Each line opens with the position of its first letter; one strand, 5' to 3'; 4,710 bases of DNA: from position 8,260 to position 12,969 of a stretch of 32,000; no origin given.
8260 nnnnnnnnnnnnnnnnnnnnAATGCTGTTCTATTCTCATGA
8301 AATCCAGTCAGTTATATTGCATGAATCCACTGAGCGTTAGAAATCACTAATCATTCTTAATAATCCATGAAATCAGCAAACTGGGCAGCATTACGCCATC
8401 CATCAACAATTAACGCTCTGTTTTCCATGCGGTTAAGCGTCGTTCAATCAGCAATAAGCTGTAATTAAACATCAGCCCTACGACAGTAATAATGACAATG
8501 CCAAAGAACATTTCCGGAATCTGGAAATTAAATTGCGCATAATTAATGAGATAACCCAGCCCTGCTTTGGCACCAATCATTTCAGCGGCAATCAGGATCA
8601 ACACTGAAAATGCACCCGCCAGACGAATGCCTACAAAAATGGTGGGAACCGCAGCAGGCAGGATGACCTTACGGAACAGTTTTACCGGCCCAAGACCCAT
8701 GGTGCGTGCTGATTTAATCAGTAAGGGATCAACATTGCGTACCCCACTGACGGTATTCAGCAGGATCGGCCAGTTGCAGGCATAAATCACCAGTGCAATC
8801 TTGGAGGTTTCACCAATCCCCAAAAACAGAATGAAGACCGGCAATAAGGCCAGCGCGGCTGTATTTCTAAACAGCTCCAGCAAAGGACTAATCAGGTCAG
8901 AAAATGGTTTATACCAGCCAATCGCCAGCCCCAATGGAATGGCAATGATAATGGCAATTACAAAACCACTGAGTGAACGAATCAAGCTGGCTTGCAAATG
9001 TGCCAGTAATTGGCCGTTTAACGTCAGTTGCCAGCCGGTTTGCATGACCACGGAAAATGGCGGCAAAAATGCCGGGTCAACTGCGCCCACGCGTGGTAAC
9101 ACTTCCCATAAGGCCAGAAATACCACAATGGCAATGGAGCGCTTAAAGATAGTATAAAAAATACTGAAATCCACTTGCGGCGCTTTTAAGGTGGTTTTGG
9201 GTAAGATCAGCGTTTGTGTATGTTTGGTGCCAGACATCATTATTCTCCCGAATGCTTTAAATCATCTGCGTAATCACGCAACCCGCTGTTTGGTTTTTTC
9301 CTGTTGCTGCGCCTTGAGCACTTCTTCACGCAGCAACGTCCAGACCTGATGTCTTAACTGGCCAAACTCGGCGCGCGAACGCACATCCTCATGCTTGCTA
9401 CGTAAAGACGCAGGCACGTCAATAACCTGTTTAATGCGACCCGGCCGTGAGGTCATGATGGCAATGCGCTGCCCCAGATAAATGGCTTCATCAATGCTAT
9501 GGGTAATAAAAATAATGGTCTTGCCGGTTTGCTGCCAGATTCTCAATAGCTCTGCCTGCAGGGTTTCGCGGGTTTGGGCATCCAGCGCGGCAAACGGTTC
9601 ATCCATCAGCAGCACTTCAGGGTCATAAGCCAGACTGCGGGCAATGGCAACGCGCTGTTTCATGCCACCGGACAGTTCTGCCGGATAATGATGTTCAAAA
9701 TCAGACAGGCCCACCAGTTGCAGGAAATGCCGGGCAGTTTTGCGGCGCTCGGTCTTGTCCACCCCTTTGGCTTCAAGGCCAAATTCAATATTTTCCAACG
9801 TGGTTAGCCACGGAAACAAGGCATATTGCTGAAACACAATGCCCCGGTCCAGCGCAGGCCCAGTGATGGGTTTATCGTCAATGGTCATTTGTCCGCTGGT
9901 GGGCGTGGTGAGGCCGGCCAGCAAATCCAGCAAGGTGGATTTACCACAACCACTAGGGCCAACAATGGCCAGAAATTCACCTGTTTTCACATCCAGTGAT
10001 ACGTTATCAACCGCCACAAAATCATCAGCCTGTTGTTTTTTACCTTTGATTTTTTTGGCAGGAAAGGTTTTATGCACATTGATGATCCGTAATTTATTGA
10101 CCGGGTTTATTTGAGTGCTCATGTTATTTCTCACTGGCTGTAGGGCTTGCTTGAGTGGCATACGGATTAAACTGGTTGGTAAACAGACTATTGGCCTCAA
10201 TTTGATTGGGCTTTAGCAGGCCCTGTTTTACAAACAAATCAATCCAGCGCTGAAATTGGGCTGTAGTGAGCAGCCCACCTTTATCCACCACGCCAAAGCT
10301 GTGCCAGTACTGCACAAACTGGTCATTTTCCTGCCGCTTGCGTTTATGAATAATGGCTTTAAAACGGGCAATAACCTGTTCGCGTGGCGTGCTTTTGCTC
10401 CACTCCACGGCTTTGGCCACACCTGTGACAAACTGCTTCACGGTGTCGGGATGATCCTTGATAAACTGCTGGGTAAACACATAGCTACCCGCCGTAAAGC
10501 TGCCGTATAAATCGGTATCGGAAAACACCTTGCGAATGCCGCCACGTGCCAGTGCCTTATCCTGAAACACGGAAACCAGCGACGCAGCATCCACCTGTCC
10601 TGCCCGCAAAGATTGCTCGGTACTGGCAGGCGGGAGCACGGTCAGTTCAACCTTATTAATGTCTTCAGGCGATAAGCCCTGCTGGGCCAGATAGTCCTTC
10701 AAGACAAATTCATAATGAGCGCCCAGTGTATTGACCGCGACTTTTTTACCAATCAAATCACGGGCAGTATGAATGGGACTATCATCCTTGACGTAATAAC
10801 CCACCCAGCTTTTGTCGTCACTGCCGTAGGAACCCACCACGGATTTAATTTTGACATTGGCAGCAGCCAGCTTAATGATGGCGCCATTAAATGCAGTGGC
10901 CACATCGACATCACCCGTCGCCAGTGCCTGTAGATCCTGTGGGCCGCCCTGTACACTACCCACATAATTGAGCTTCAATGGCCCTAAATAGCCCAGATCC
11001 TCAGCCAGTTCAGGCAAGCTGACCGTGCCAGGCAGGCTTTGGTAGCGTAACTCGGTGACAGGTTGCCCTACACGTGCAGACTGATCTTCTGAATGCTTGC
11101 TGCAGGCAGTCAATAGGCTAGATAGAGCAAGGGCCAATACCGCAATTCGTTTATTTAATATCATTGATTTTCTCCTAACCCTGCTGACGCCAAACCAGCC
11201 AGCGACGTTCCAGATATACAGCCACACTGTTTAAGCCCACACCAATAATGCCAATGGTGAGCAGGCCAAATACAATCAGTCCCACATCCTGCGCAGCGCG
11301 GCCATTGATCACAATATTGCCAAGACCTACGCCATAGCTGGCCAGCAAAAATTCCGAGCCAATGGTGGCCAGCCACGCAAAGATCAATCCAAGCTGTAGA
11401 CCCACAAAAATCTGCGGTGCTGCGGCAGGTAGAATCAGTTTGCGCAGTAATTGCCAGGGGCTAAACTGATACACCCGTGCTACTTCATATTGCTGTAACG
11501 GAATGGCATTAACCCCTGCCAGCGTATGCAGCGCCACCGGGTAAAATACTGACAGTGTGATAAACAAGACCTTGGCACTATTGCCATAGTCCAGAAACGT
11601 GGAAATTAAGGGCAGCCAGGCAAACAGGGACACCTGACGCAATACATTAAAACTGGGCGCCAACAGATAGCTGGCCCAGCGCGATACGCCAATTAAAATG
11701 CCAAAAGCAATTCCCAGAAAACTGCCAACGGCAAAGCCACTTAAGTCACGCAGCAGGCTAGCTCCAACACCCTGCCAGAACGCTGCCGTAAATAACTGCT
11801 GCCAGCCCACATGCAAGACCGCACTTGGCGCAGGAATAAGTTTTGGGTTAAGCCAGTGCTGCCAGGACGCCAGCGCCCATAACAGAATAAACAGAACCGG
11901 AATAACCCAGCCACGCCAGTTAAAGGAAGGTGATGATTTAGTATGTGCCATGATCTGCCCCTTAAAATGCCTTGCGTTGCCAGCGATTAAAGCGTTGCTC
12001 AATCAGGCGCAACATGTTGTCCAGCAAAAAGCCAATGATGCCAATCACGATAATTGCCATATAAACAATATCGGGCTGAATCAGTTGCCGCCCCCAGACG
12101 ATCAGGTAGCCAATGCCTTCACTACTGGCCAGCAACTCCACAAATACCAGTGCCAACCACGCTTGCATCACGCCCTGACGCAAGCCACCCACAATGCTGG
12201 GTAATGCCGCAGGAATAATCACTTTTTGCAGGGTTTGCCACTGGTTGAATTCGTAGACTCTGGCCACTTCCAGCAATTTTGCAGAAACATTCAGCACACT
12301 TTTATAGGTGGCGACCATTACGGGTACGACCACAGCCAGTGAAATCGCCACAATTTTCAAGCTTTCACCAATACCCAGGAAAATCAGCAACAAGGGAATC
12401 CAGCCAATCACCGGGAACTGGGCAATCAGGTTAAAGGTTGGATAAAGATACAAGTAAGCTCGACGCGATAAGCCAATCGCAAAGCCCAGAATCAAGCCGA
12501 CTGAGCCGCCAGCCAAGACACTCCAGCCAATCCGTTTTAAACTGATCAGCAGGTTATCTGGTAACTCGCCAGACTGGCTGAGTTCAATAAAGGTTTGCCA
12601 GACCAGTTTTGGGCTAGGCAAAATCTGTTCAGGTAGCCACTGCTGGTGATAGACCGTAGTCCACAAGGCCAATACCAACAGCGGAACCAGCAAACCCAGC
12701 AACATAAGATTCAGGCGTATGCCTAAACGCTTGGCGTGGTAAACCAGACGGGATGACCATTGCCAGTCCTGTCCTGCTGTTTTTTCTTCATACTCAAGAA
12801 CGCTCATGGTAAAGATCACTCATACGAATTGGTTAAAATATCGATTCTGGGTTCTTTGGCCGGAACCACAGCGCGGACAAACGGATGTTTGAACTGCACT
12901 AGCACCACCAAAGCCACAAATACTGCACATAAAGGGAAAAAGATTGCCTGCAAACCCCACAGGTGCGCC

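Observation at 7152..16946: Sigma-54-driven ~9.6-kb operon joining a porin, two binding proteins, an MFS carrier and a three-permease ABC system (my best candidate for an undescribed uptake system)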

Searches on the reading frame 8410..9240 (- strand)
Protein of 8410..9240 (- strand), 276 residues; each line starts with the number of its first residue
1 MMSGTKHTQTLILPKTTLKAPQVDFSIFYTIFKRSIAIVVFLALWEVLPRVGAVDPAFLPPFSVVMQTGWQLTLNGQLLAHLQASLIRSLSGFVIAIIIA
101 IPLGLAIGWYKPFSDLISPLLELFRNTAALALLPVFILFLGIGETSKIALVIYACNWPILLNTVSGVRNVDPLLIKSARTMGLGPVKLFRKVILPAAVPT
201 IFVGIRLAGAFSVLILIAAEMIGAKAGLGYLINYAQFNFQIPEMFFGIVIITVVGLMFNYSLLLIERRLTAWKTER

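Call 3: search_protein_families(library=pfam, proteins=[window:8410-9240:-])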
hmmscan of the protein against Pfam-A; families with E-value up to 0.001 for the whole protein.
window:8410-9240:- (276 aa): 1 family
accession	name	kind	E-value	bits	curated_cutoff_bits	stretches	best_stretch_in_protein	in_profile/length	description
PF00528.27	BPD_transp_1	-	4e-25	89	26.4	1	100-269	1-182/184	Binding-protein-dependent transport system inner membrane component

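Call 4: search_protein_families(library=ncbifam, proteins=[window:8410-9240:-])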
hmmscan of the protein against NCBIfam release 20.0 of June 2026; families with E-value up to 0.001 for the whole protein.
window:8410-9240:- (276 aa): 14 families
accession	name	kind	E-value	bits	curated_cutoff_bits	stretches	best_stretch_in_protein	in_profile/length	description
NF040733.1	ABC_perm_U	equivalog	3.6e-43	147.8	295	1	31-274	8-250/251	ABC transporter permease subunit SaoP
NF007545.0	PRK10160.1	equivalog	1.3e-40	139.6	342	1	35-275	28-273/275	taurine ABC transporter permease TauC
NF008470.0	PRK11365.1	equivalog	4.7e-40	137.7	347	1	39-273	19-253/263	aliphatic sulfonate ABC transporter permease SsuC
TIGR01183.1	ntrB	equivalog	1.8e-28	99.6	209.05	1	78-259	15-196/202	nitrate ABC transporter permease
TIGR03416.1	ABC_choXWV_perm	equivalog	8.1e-16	58.3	363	1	63-257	69-262/267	choline ABC transporter permease subunit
NF008196.0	PRK10952.1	equivalog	2.6e-14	52.8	439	1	83-233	145-296/356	glycine betaine/L-proline ABC transporter permease ProW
TIGR01581.1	Mo_ABC_porter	hypoth_equivalog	2.8e-06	27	210.3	1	77-247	18-210/225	ABC transporter permease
TIGR02141.1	modB_ABC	equivalog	6.6e-06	25.9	182.6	1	148-254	85-194/208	molybdate ABC transporter permease subunit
NF007047.0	PRK09500.1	equivalog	0.00027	20.6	326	1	129-213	112-197/257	spermidine/putrescine ABC transporter permease PotC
TIGR03226.1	PhnU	equivalog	0.00027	20.5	283.45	1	158-208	192-243/311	2-aminoethylphosphonate ABC transporter permease subunit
NF040839.1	tungstate_WtpB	equivalog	0.00033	20.4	340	0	142-210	122-191/251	tungstate ABC transporter permease WtpB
NF006939.0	PRK09421.1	equivalog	0.00037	20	262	1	156-213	104-162/230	molybdate ABC transporter permease subunit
NF011624.0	PRK15050.1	equivalog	0.0004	19.6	247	1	164-208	181-225/297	2-aminoethylphosphonate ABC transporter permease subunit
NF045476.1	Opp4C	equivalog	0.00066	19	350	1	78-215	72-212/278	oligopeptide ABC transporter permease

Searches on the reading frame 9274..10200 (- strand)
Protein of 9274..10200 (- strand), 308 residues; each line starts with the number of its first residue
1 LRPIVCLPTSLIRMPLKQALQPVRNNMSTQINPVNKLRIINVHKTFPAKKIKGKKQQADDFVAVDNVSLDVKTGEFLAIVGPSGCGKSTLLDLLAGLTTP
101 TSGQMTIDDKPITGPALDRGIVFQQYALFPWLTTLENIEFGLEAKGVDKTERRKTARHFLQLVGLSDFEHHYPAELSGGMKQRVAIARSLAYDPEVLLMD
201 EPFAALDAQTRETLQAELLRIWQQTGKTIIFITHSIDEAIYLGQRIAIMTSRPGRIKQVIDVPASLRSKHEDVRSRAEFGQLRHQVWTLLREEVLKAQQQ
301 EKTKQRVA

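Call 3: search_protein_families(library=pfam, proteins=[window:9274-10200:-])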
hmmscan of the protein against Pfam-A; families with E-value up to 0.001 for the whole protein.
window:9274-10200:- (308 aa): 9 families
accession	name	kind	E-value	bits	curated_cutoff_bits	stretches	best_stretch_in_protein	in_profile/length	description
PF00005.33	ABC_tran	-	7.4e-36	124.2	25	1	65-204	2-137/137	ABC transporter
PF13304.12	AAA_21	-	3.6e-10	40.8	27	1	173-235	235-299/304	AAA domain, putative AbiEii toxin, Type IV TA system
PF02463.25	SMC_N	-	1.1e-05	25.4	40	0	74-92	24-42/220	RecF/RecN/SMC N terminal domain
PF13555.12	AAA_29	-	3.3e-05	24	27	1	66-102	14-50/61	P-loop containing region of AAA domain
PF13401.12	AAA_22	-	9.8e-05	23.1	27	1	73-231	4-120/130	AAA domain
PF00004.35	AAA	-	9.9e-05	23.2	21.2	0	164-238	30-113/131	ATPase family associated with various cellular activities (AAA)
PF03215.21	Rad17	-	0.00043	20.7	23.8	1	63-96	34-67/186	Rad17 P-loop domain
PF13476.12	AAA_23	-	0.00051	21.2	27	1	65-110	11-55/201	AAA domain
PF20703.3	nSTAND1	-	0.00088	19.4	27.1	0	65-99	24-56/379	Novel STAND NTPase 1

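Call 4: search_protein_families(library=ncbifam, proteins=[window:9274-10200:-])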
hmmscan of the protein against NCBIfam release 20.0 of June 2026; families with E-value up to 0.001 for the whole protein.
window:9274-10200:- (308 aa): 190 families (the best 25 are shown)
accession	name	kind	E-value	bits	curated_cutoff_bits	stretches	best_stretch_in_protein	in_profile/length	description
NF008421.0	PRK11248.1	equivalog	5.2e-74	248.9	357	1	62-270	15-223/255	taurine ABC transporter ATP-binding subunit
TIGR01184.1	ntrCD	subfamily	1.6e-71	240.5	291.8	1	64-287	1-227/230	nitrate ABC transporter ATP-binding protein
NF040729.1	ABC_ATP_SaoA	equivalog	2.1e-70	237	360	1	37-264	2-221/248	ABC transporter ATP-binding protein SaoA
TIGR03265.1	PhnT2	equivalog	6.1e-70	236.2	457.7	1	50-259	6-216/353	putative 2-aminoethylphosphonate ABC transporter ATP-binding protein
TIGR01186.1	proV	subfamily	3e-67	227.3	326.6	1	62-259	7-211/363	betaine/proline/choline family ABC transporter ATP-binding protein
TIGR03415.1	ABC_choXWV_ATP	equivalog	1e-62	212.3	483.75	1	56-259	32-246/382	choline ABC transporter ATP-binding protein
TIGR00968.1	3a0106s01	subfamily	3e-61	207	342.75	1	54-259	6-212/237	sulfate ABC transporter ATP-binding protein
NF006987.0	PRK09452.1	equivalog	4.5e-60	203.3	482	1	50-259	19-229/378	spermidine/putrescine ABC transporter ATP-binding protein PotA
NF040840.2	tungstate_WtpC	equivalog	3.7e-59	200.8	440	1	59-266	12-219/347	tungstate ABC transporter ATP-binding protein WtpC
TIGR01187.1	potA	subfamily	6.9e-59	199.5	355.6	1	79-260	1-183/325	polyamine ABC transporter ATP-binding protein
NF043075.1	MMSYN1_0197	equivalog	7.6e-59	199.3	550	1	54-259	8-214/341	spermidine/putrescine ABC transporter ATP-binding protein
TIGR03258.1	PhnT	equivalog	3.9e-55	187.3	499.15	1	62-258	22-220/359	2-aminoethylphosphonate ABC transport system ATP-binding subunit PhnT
NF008653.0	PRK11650.1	subfamily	5.6e-54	183.5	432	1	54-259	10-216/357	sn-glycerol-3-phosphate ABC transporter ATP-binding protein UgpC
NF008621.0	PRK11607.1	equivalog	5.5e-53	180.1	613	1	47-279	18-249/377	putrescine ABC transporter ATP-binding subunit PotG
NF040933.2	ABC_arch_GlcV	equivalog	1.4e-52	178.8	450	1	55-260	13-224/357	glucose ABC transporter ATP-binding protein GlcV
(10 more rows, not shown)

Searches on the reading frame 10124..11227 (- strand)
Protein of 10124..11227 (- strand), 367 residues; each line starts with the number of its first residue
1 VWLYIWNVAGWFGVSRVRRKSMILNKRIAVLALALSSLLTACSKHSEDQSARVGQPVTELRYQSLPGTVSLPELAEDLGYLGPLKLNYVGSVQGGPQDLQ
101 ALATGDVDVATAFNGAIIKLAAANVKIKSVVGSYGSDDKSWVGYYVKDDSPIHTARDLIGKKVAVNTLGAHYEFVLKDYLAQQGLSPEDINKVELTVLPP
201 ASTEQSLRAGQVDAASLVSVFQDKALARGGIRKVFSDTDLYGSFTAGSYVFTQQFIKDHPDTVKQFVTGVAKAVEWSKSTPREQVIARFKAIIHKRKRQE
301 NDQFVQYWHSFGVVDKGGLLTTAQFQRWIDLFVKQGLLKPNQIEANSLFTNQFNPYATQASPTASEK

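Call 3: search_protein_families(library=pfam, proteins=[window:10124-11227:-])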
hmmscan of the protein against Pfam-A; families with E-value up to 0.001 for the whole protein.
window:10124-11227:- (367 aa): 3 families
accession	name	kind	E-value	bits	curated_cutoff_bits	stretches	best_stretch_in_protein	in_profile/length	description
PF09084.16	NMT1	-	2.7e-20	73.6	20.5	1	97-283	33-215/216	NMT1/THI5 like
PF13379.11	NMT1_2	-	1.5e-14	54.9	24.7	1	152-287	121-248/252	NMT1-like family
PF12974.12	Phosphonate-bd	-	8.5e-07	29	27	1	99-229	43-174/242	ABC transporter, phosphonate, periplasmic substrate-binding protein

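Call 4: search_protein_families(library=ncbifam, proteins=[window:10124-11227:-])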
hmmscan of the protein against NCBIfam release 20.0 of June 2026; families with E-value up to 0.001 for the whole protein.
window:10124-11227:- (367 aa): 7 families
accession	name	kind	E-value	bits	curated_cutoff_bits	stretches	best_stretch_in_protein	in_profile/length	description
TIGR01728.1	SsuA_fam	subfamily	3.1e-30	105.4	163.5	1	93-340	38-276/290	aliphatic sulfonate ABC transporter substrate-binding protein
NF008588.0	PRK11553.1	subfamily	1.4e-15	57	299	1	93-287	64-249/319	aliphatic sulfonate ABC transporter substrate-binding protein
TIGR01729.1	taurine_ABC_bnd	equivalog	1.3e-09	38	304.25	1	97-275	39-211/300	taurine ABC transporter substrate-binding protein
NF008553.0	PRK11480.1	equivalog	5.7e-09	35.6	490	1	99-273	65-231/320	taurine ABC transporter substrate-binding protein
TIGR02122.1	TRAP_TAXI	subfamily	3.9e-08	32.5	84.35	1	102-218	87-197/320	TAXI family TRAP transporter solute-binding subunit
NF040735.1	SBP_SaoX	equivalog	5.2e-07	29.1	300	1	92-282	36-223/330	ABC transporter substrate-binding subunit SaoX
TIGR01098.1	3A0109s03R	subfamily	2.5e-05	23.9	112.05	0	100-166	78-146/253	phosphate/phosphite/phosphonate ABC transporter substrate-binding protein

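Call 33: search_solved_structures(query=window:10124-11227:-, max_evalue=0.001)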
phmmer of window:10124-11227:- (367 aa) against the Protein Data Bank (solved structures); distinct sequences matched with E-value up to 0.001: 4.
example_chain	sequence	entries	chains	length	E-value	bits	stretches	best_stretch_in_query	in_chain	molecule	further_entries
2x26_A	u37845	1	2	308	8.2e-11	44.7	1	92-263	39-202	PERIPLASMIC ALIPHATIC SULPHONATES-BINDING PROTEIN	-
3qsl_A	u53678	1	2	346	2e-08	36.9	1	89-285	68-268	Putative exported protein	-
3uif_A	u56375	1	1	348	1.4e-07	34.1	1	93-308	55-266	Sulfonate ABC transporter, periplasmic sulfonate-binding protein SsuA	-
6ssy_A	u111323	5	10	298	2e-06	30.2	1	94-271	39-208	Taurine-binding periplasmic protein | Taurine ABC transporter substrate-binding protein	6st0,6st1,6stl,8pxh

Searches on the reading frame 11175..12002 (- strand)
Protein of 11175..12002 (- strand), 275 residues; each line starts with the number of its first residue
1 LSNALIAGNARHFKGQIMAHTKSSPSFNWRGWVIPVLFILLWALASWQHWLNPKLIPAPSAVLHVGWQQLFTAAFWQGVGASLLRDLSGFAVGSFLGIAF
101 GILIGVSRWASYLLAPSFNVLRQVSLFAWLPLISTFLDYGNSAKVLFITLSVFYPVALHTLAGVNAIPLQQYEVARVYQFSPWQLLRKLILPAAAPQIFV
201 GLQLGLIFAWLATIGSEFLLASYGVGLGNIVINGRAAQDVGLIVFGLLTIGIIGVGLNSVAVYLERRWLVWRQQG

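Call 3: search_protein_families(library=pfam, proteins=[window:11175-12002:-])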
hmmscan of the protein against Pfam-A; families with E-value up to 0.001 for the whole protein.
window:11175-12002:- (275 aa): 1 family
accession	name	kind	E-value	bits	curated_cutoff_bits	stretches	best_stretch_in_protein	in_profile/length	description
PF00528.27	BPD_transp_1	-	1.5e-21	77.4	26.4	1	97-267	1-181/184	Binding-protein-dependent transport system inner membrane component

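Call 4: search_protein_families(library=ncbifam, proteins=[window:11175-12002:-])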
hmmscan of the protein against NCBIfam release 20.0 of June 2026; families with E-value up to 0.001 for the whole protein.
window:11175-12002:- (275 aa): 8 families
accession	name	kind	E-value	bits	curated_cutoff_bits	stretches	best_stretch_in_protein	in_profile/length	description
NF008470.0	PRK11365.1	equivalog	1.4e-38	132.8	347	1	31-272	14-253/263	aliphatic sulfonate ABC transporter permease SsuC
NF040733.1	ABC_perm_U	equivalog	1.8e-32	112.8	295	1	36-273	16-250/251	ABC transporter permease subunit SaoP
TIGR01183.1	ntrB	equivalog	1.4e-30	106.5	209.05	1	75-263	16-201/202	nitrate ABC transporter permease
NF007545.0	PRK10160.1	equivalog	7.6e-28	97.7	342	1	35-272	32-271/275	taurine ABC transporter permease TauC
NF008196.0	PRK10952.1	equivalog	1.5e-11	43.7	439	1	81-260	148-324/356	glycine betaine/L-proline ABC transporter permease ProW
TIGR03416.1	ABC_choXWV_perm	equivalog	2.5e-09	37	363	1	36-243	49-249/267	choline ABC transporter permease subunit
NF011624.0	PRK15050.1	equivalog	2.2e-06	27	247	1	145-238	164-257/297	2-aminoethylphosphonate ABC transporter permease subunit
TIGR03226.1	PhnU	equivalog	3.9e-05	23.3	283.45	1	144-263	181-300/311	2-aminoethylphosphonate ABC transporter permease subunit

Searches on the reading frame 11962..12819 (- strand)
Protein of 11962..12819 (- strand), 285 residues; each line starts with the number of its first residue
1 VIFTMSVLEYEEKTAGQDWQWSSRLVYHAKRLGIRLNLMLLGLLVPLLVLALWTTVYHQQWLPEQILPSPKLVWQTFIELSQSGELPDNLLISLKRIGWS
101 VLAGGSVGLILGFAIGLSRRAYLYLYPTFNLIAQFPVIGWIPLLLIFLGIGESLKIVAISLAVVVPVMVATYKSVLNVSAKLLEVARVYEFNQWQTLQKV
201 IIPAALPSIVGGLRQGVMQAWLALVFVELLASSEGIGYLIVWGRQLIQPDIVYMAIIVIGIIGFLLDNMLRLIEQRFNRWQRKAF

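Call 3: search_protein_families(library=pfam, proteins=[window:11962-12819:-])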
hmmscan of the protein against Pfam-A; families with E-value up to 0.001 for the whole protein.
window:11962-12819:- (285 aa): 1 family
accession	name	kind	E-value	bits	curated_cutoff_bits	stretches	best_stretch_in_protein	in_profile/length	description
PF00528.27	BPD_transp_1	-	1.5e-21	77.4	26.4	1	108-278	5-183/184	Binding-protein-dependent transport system inner membrane component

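Call 4: search_protein_families(library=ncbifam, proteins=[window:11962-12819:-])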
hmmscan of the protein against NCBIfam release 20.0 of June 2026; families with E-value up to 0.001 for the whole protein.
window:11962-12819:- (285 aa): 11 families
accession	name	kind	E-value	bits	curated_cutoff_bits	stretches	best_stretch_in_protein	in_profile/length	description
NF008470.0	PRK11365.1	equivalog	1.4e-44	152.5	347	1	42-281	14-253/263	aliphatic sulfonate ABC transporter permease SsuC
NF040733.1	ABC_perm_U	equivalog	1.9e-41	142.2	295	1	43-281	12-249/251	ABC transporter permease subunit SaoP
NF007545.0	PRK10160.1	equivalog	6.8e-35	120.8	342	1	41-281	26-271/275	taurine ABC transporter permease TauC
TIGR01183.1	ntrB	equivalog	4e-26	92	209.05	1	89-271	18-200/202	nitrate ABC transporter permease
TIGR03416.1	ABC_choXWV_perm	equivalog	2.1e-14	53.6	363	1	86-269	84-266/267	choline ABC transporter permease subunit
NF008196.0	PRK10952.1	equivalog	1.8e-10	40.2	439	1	99-272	155-327/356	glycine betaine/L-proline ABC transporter permease ProW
TIGR02141.1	modB_ABC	equivalog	8.6e-06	25.5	182.6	1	133-213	57-141/208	molybdate ABC transporter permease subunit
TIGR00974.1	3a0107s02c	equivalog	1.8e-05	24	193.45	1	131-213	100-190/272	phosphate ABC transporter permease PstA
NF007044.0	PRK09497.1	equivalog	2.1e-05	24.1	348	1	157-230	153-228/285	spermidine/putrescine ABC transporter permease PotB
NF007047.0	PRK09500.1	equivalog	0.00017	21.3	326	1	140-212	112-188/257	spermidine/putrescine ABC transporter permease PotC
TIGR02139.1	permease_CysT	equivalog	0.00019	21.1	246.1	1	131-214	107-194/265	sulfate ABC transporter permease subunit CysT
